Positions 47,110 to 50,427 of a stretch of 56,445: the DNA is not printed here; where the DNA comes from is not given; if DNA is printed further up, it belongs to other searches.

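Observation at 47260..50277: Covalently duplicated PilB/GspE secretion ATPase (two intact ATPase modules in one 1005-aa chain)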

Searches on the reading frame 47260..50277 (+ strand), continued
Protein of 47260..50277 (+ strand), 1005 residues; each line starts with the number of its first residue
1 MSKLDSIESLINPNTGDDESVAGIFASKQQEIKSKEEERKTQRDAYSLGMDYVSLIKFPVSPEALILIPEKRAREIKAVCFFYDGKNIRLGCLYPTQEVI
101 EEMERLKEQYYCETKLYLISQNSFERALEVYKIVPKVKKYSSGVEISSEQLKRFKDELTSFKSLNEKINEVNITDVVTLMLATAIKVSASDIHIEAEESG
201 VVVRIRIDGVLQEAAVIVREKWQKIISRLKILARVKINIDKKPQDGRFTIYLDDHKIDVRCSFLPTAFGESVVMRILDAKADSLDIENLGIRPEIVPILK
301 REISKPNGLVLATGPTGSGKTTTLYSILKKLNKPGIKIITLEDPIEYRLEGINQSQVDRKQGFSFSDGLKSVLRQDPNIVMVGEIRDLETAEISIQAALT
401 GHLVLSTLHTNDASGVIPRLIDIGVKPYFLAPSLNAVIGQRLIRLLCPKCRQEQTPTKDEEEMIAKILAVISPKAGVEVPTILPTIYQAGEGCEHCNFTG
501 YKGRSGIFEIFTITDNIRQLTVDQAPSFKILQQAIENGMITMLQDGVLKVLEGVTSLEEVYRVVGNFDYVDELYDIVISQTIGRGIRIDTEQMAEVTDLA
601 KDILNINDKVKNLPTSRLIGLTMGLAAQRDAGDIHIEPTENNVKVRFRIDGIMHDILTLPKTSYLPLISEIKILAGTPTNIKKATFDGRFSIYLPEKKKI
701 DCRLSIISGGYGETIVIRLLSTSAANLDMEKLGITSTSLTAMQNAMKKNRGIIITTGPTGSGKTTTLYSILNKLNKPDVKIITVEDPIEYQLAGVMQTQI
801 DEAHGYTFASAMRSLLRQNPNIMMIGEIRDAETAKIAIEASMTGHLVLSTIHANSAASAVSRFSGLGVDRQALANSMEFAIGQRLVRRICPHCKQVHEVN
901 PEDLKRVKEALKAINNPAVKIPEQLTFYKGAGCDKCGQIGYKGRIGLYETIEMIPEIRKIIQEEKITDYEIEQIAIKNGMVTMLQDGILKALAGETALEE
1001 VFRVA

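Call 32: list_cluster_members(proteins=[P0121, P0122, P0123, P0124, P0125, P0126, P0127, P0128, P0129, P0130])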
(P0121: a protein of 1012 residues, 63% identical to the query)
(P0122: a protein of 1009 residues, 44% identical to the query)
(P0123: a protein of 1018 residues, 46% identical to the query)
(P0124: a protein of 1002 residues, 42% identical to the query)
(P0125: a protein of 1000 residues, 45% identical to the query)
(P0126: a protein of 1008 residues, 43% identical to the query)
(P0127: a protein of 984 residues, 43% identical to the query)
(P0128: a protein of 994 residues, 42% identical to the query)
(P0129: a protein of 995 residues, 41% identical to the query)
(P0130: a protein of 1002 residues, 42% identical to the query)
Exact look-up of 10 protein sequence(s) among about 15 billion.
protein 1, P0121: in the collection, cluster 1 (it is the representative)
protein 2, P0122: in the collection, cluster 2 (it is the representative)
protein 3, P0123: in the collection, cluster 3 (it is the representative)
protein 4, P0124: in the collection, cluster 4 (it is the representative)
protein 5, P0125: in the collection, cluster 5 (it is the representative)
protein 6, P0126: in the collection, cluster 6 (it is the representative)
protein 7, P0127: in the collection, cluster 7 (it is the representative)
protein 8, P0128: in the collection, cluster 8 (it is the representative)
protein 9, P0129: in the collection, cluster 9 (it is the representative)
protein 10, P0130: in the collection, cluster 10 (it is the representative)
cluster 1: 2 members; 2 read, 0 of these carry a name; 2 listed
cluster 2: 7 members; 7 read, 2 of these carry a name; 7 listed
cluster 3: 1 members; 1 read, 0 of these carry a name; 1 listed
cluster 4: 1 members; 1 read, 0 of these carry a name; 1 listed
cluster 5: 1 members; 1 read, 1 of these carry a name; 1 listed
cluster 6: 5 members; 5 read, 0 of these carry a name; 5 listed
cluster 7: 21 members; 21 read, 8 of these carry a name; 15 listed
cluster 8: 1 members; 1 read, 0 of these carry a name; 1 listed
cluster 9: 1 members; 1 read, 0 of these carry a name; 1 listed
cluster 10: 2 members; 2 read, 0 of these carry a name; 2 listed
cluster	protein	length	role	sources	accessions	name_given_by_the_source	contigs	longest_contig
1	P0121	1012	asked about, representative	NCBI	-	-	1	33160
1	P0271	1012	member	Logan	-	-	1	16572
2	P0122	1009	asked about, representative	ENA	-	-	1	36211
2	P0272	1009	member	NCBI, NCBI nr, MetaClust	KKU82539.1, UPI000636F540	MAG: General secretory pathway protein E [Parcubacteria group bacterium GW2011_GWA2_47_8] | status=active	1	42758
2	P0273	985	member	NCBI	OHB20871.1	MAG: hypothetical protein A2666_04455, partial [Parcubacteria group bacterium ...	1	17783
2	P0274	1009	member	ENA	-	-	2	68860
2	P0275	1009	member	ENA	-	-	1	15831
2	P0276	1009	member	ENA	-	-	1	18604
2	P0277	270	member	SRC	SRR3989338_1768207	-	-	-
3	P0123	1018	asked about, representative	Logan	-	-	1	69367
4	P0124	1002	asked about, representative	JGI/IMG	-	-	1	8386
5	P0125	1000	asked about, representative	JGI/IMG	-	type II secretory ATPase GspE/PulE/Tfp pilus assembly ATPase PilB-like protein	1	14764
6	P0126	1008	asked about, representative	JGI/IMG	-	-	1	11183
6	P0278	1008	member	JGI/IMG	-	-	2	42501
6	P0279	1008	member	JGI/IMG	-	-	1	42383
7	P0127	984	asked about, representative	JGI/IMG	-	type II secretory ATPase GspE/PulE/Tfp pilus assembly ATPase PilB-like protein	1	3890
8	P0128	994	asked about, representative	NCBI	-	-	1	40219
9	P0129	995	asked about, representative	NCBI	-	-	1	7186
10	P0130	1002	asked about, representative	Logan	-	-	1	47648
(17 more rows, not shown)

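Call 33: find_encoding_contigs(protein=P0128, flank=10000, max_places=2)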
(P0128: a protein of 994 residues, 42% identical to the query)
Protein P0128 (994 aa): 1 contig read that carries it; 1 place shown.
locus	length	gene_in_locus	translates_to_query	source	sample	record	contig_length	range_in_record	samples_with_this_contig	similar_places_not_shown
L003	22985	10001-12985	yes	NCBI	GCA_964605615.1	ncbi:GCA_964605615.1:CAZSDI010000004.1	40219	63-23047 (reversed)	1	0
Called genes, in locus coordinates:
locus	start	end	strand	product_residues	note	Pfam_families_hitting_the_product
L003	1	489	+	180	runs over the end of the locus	PF07705:CARDB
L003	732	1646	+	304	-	PF13191:AAA_16 (weak), PF23569:NBD_SMAX1, PF05621:TniB (faint), PF13173:AAA_14 (faint), PF13401:AAA_22 (weak), PF00004:AAA, PF17871:AAA_lid_9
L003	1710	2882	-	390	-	-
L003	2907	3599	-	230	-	-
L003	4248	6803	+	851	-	PF20720:nSTAND3 (faint), PF17871:AAA_lid_9, PF00004:AAA, PF07724:AAA_2, PF07728:AAA_5, PF10431:ClpB_D2-small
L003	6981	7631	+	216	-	PF07690:MFS_1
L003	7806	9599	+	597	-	PF14716:HHH_8, PF14520:HHH_5 (weak), PF14792:DNA_pol_B_palm (weak), PF14791:DNA_pol_B_thumb, PF02811:PHP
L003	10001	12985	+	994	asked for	PF00437:T2SSE, PF25199:nSTAND_NTPase5 (faint), PF00004:AAA (faint), PF13173:AAA_14 (faint), PF13401:AAA_22 (faint), PF13604:AAA_30 (faint), PF20720:nSTAND3 (faint), PF00437:T2SSE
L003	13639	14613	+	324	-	PF05496:RuvB_N, PF00004:AAA, PF07728:AAA_5 (weak), PF17864:AAA_lid_4, PF05491:WHD_RuvB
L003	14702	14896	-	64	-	-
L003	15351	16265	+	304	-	PF02899:Phage_int_SAM_1, PF13102:Phage_int_SAM_5, PF13495:Phage_int_SAM_4, PF00589:Phage_integrase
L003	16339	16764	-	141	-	-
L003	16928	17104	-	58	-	-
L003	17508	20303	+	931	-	PF00133:tRNA-synt_1, PF01406:tRNA-synt_1e (faint), PF09334:tRNA-synt_1g, PF13603:tRNA-synt_1_2, PF00133:tRNA-synt_1, PF08264:Anticodon_1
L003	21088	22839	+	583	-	-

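Call 34: find_encoding_contigs(protein=P0274, flank=10000, max_places=2)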
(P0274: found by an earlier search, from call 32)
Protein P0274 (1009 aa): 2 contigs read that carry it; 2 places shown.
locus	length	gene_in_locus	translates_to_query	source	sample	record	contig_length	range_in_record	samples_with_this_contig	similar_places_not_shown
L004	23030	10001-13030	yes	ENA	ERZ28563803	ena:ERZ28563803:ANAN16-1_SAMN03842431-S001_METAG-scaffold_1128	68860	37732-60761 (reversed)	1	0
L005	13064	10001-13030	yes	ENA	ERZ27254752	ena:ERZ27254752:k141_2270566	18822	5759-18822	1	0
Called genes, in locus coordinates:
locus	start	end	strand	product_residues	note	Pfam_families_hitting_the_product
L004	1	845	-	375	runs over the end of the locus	PF11258:DUF3048, PF17479:DUF3048_C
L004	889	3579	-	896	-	PF02739:5_3_exonuc_N, PF01367:5_3_exonuc, PF22619:DNA_polI_exo1 (weak), PF00476:DNA_pol_A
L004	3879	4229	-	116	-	PF01934:HepT-like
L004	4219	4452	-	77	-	PF01909:NTP_transf_2, PF18765:Polbeta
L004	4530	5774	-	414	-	PF12704:MacB_PCD, PF02687:FtsX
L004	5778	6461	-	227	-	PF00005:ABC_tran, PF02463:SMC_N (faint), PF13304:AAA_21 (faint)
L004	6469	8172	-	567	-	PF25973:BSH_CzcB (faint), PF25984:BSH_YknX (faint)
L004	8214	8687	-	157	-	PF02367:TsaE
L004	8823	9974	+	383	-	PF01368:DHH (weak)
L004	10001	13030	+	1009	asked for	PF00437:T2SSE, PF03215:Rad17 (faint), PF25199:nSTAND_NTPase5 (faint), PF00004:AAA (faint), PF00005:ABC_tran (faint), PF12775:AAA_7 (faint), PF13173:AAA_14 (faint), PF00437:T2SSE, +5 more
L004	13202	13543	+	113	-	-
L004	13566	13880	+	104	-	-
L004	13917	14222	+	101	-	PF21956:DUF6922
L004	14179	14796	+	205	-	PF08843:AbiEii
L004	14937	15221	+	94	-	-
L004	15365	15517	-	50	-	-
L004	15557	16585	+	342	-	PF05496:RuvB_N, PF00004:AAA, PF07728:AAA_5, PF17864:AAA_lid_4, PF05491:WHD_RuvB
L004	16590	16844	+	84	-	-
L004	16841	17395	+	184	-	PF03703:bPH_2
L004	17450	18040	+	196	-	-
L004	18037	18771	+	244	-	PF08843:AbiEii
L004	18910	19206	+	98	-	-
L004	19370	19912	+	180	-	PF20772:TACO1_YebC_N, PF01709:Transcrip_reg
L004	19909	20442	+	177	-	PF02075:RuvC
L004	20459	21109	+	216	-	PF14402:7TM_transglut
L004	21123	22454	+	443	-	PF14397:ATPgrasp_ST, PF02655:ATP-grasp_3 (faint), PF08443:RimK (faint), PF05618:RimB-like (faint)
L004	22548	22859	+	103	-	PF04014:MazE_antitoxin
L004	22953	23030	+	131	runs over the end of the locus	PF13470:PIN_3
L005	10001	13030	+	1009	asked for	PF00437:T2SSE, PF03215:Rad17 (faint), PF25199:nSTAND_NTPase5 (faint), PF00004:AAA (faint), PF00005:ABC_tran (faint), PF12775:AAA_7 (faint), PF13173:AAA_14 (faint), PF00437:T2SSE, +5 more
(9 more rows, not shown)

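Call 35: find_encoding_contigs(protein=P0123, flank=10000, max_places=1)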
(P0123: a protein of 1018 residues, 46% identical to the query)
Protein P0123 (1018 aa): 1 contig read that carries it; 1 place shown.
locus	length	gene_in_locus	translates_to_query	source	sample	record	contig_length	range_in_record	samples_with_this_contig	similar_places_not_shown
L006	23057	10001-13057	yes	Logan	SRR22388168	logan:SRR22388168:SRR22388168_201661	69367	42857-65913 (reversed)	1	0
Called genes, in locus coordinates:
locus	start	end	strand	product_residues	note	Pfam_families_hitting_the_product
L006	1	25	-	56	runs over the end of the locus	-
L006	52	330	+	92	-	PF01649:Ribosomal_S20p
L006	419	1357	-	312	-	PF06144:DNA_pol3_delta, PF21694:DNA_pol3_delta_C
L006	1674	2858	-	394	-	PF11258:DUF3048, PF17479:DUF3048_C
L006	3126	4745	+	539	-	-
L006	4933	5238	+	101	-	-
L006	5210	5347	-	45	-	-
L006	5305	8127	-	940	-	PF02739:5_3_exonuc_N, PF01367:5_3_exonuc, PF12826:HHH_2 (weak), PF14520:HHH_5 (weak), PF01612:DNA_pol_A_exo1, PF22619:DNA_polI_exo1, PF00476:DNA_pol_A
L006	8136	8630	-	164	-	PF02367:TsaE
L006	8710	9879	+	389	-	PF01368:DHH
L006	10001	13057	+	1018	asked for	PF13604:AAA_30 (faint), PF05157:MshEN, PF13401:AAA_22 (faint), PF01637:ATPase_2 (faint), PF04851:ResIII (faint), PF14532:Sigma54_activ_2 (faint), PF00437:T2SSE, PF00437:T2SSE, +9 more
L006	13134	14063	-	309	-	-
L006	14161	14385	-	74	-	-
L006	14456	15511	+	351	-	PF05496:RuvB_N, PF00004:AAA, PF07728:AAA_5, PF17864:AAA_lid_4, PF05491:WHD_RuvB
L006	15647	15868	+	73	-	-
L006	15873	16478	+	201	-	-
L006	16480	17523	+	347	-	PF02547:Queuosine_synth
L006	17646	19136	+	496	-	PF00932:LTD, PF18942:DUF5689 (faint), PF04076:BOF (weak), PF01336:tRNA_anti-codon (faint)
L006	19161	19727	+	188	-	-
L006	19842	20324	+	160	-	PF13470:PIN_3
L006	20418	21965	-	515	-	PF04055:Radical_SAM, PF16199:Radical_SAM_C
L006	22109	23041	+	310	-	PF01209:Ubie_methyltran, PF03141:Methyltransf_29 (weak), PF13489:Methyltransf_23, PF02353:CMAS (weak), PF08241:Methyltransf_11, PF08242:Methyltransf_12, PF13649:Methyltransf_25, PF13847:Methyltransf_31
